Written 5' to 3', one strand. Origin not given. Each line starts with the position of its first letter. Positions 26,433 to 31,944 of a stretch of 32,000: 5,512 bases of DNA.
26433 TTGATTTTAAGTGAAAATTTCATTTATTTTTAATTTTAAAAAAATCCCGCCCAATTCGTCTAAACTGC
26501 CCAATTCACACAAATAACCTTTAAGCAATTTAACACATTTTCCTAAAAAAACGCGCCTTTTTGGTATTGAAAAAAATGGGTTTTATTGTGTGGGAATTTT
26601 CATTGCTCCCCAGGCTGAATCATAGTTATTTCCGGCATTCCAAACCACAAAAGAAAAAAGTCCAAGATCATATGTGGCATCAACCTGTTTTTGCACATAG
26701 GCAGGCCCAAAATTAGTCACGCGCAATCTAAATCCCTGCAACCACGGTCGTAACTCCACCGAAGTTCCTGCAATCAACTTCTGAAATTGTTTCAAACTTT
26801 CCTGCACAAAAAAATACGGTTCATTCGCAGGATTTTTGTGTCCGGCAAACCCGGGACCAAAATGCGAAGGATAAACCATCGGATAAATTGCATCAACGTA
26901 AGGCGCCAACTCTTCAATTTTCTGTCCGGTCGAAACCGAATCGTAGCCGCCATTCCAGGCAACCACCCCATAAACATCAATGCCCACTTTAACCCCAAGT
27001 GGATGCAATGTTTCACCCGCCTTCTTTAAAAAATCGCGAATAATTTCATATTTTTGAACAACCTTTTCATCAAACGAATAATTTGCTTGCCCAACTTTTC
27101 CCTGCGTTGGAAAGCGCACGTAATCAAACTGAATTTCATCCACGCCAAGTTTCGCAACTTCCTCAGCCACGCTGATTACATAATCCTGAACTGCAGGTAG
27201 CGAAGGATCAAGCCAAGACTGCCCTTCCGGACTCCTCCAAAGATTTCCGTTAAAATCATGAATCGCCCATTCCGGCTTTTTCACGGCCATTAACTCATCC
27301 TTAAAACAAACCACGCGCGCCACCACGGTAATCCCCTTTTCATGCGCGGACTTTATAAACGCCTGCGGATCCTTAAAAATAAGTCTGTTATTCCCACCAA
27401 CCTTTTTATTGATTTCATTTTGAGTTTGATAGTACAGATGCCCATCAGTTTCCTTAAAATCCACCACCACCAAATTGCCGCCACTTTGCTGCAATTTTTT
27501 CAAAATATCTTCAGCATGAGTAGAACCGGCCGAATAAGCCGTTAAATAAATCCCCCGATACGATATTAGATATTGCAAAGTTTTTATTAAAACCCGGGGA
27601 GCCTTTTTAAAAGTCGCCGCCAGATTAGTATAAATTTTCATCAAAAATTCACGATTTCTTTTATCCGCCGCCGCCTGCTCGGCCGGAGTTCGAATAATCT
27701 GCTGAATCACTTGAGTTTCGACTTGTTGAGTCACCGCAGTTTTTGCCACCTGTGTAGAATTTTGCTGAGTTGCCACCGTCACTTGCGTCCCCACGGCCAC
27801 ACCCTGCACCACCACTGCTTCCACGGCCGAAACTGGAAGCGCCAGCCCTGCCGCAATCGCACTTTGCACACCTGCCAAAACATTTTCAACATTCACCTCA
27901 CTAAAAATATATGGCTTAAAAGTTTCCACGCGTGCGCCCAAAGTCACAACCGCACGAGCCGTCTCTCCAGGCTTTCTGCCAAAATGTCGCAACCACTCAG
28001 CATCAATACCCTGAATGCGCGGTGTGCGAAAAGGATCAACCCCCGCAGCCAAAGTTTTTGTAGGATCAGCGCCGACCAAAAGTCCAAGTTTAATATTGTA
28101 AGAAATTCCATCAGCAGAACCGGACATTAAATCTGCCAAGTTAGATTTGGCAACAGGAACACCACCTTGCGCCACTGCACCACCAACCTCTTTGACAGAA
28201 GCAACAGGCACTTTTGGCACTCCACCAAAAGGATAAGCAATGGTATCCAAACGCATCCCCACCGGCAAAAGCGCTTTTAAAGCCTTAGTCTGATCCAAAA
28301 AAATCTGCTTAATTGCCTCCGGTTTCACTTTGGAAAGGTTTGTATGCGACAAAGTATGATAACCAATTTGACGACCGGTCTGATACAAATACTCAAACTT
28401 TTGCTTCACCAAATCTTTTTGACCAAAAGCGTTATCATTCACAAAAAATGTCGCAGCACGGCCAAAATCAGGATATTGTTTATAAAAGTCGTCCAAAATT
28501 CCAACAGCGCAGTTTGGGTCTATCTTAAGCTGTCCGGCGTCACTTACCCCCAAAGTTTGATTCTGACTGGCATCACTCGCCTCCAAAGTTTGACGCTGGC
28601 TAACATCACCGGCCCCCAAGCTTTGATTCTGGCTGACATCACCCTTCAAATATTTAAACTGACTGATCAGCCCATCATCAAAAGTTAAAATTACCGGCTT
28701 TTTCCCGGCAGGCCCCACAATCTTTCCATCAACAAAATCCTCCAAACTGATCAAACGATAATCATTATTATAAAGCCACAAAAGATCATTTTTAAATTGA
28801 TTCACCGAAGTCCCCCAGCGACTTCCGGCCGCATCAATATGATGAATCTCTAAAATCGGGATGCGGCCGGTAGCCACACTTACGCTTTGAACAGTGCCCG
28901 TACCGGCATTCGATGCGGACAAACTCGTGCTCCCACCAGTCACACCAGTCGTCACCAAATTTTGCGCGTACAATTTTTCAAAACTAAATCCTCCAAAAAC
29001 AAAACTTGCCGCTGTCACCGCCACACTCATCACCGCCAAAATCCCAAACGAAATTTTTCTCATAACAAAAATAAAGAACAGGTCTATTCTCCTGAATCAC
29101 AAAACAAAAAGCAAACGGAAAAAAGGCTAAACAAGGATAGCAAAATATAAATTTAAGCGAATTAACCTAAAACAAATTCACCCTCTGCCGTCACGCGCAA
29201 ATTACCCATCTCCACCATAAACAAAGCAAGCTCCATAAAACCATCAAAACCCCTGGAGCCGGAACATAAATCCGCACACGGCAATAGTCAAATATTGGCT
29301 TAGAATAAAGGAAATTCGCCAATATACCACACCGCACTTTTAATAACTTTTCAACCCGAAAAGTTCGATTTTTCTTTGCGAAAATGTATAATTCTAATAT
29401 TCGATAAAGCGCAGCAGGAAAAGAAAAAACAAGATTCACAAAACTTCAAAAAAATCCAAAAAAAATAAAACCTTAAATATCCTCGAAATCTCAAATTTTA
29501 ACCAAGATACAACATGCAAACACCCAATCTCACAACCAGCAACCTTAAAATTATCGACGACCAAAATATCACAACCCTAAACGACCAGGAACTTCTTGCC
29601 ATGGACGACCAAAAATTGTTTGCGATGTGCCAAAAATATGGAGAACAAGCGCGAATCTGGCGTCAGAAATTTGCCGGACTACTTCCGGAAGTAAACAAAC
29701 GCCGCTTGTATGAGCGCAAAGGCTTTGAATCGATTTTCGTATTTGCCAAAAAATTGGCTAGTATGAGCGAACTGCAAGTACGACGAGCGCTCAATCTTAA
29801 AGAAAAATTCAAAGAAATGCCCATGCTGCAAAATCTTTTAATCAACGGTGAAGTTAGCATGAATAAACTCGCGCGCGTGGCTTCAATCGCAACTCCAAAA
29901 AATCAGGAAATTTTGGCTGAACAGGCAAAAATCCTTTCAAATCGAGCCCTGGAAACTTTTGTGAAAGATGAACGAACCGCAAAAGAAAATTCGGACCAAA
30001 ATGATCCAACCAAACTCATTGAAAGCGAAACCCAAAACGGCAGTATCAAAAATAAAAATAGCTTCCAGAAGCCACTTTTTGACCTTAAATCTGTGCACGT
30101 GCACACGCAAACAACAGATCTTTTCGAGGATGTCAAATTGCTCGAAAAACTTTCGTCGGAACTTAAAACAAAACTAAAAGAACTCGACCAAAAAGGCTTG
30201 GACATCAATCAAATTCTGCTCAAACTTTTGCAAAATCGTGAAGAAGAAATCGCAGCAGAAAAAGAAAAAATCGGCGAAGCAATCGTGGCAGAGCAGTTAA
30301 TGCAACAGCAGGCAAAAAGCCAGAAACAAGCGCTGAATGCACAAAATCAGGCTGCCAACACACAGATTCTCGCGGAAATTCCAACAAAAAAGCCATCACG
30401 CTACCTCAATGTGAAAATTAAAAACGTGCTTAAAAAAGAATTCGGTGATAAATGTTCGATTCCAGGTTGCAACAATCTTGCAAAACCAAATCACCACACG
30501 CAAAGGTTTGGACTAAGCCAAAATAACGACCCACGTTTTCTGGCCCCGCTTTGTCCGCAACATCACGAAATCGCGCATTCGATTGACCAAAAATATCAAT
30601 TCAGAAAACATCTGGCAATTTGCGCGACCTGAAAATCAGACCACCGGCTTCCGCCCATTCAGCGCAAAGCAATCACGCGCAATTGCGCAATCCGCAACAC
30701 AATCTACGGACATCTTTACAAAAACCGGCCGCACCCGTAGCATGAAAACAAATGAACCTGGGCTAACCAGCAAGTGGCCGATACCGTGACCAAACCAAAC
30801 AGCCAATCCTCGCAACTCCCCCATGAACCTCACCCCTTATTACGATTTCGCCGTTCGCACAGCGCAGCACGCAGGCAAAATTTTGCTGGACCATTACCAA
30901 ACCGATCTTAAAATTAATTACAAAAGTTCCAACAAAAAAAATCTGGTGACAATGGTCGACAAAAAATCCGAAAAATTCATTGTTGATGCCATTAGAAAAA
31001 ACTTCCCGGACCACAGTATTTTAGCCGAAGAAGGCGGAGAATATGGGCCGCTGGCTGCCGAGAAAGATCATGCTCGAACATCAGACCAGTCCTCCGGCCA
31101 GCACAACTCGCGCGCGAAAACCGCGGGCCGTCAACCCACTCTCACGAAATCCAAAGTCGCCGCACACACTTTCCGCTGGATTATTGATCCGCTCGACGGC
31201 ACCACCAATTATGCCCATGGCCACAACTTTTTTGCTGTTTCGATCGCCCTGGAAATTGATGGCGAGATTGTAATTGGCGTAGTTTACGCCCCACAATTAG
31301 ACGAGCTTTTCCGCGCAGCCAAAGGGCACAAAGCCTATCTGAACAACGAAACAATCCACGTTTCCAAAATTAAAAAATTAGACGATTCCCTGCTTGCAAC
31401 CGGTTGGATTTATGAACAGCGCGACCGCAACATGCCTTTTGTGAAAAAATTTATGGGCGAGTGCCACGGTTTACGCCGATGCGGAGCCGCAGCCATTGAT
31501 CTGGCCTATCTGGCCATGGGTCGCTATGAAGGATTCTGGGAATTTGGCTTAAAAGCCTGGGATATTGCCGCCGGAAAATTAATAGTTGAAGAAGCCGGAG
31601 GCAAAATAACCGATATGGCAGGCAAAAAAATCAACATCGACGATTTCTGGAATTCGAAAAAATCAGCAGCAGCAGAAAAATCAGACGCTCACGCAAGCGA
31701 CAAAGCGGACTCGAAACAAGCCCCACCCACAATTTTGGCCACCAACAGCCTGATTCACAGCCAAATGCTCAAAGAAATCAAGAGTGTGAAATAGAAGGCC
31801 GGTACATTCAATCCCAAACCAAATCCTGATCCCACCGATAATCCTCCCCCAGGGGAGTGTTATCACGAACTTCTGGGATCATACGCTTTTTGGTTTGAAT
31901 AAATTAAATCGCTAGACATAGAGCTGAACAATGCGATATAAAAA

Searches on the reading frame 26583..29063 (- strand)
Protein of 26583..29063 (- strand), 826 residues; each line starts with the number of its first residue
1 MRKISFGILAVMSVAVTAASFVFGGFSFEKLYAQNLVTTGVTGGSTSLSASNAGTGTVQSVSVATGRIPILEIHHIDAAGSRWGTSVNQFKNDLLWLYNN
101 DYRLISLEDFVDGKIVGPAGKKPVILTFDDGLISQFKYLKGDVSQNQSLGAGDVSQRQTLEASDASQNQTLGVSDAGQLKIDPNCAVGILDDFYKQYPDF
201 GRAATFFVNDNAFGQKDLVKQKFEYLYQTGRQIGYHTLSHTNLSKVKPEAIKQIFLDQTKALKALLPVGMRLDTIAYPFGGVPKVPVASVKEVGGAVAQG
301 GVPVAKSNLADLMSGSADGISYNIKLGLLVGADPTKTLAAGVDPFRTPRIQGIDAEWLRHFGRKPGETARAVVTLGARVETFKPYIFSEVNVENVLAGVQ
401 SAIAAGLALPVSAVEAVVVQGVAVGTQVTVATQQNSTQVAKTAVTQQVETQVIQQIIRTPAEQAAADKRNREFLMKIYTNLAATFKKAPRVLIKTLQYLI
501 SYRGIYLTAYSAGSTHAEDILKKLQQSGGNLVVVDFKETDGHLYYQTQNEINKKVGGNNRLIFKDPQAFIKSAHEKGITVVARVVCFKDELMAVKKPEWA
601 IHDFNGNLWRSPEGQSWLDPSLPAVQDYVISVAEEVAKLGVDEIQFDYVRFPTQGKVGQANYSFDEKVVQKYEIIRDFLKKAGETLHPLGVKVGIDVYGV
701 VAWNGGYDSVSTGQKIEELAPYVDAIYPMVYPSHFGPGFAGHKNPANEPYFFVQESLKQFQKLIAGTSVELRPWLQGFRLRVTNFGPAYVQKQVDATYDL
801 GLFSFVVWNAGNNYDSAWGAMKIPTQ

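Call 7: search_protein_families(library=pfam, proteins=[window:26583-29063:-], max_evalue=0.01)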
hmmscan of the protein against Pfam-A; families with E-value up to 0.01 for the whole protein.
window:26583-29063:- (826 aa): 4 families
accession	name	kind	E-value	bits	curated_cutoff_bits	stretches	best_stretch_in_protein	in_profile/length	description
PF13200.12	DUF4015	-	2e-96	323.3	27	1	504-814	1-313/313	Putative glycosyl hydrolase domain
PF01522.26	Polysacc_deac_1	-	3.9e-12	46.7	23.1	1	203-294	34-120/124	Polysaccharide deacetylase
PF14871.12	GHL6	-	8e-10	39.5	35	1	517-624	2-104/132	Hypothetical glycosyl hydrolase 6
PF02638.21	GHL10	-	1.3e-05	24.9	27.9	1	518-662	22-175/311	Glycosyl hydrolase-like 10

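Call 33: find_encoding_contigs(protein=window:26583-29063:-, flank=10000, max_places=10)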
Protein window:26583-29063:- (826 aa): 1 contig read that carries it; 1 place shown.
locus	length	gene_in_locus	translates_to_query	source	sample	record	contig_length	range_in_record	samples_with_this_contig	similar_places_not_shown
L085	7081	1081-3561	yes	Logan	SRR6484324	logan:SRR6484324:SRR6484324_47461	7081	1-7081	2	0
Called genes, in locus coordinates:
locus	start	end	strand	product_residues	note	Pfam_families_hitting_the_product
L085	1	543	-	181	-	?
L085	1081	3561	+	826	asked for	PF01522:Polysacc_deac_1, PF02638:GHL10 (weak), PF13200:DUF4015, PF14871:GHL6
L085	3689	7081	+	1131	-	?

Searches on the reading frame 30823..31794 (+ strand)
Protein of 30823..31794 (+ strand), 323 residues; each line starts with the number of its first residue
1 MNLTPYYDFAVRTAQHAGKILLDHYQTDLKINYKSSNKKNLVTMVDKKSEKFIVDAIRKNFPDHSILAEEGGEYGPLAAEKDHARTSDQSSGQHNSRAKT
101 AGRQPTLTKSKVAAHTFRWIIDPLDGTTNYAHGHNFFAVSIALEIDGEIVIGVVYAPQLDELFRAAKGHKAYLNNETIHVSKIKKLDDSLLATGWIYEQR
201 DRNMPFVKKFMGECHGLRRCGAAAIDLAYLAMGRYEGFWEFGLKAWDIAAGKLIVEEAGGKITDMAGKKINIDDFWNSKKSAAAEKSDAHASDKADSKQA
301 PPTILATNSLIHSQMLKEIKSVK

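Call 8: search_protein_families(library=pfam, proteins=[window:30823-31794:+], max_evalue=0.001)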
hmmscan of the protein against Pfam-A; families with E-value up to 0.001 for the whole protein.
window:30823-31794:+ (323 aa): 1 family
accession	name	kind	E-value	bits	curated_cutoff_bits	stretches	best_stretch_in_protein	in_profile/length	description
PF00459.30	Inositol_P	-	8.5e-70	235.8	27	1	3-290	2-259/271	Inositol monophosphatase family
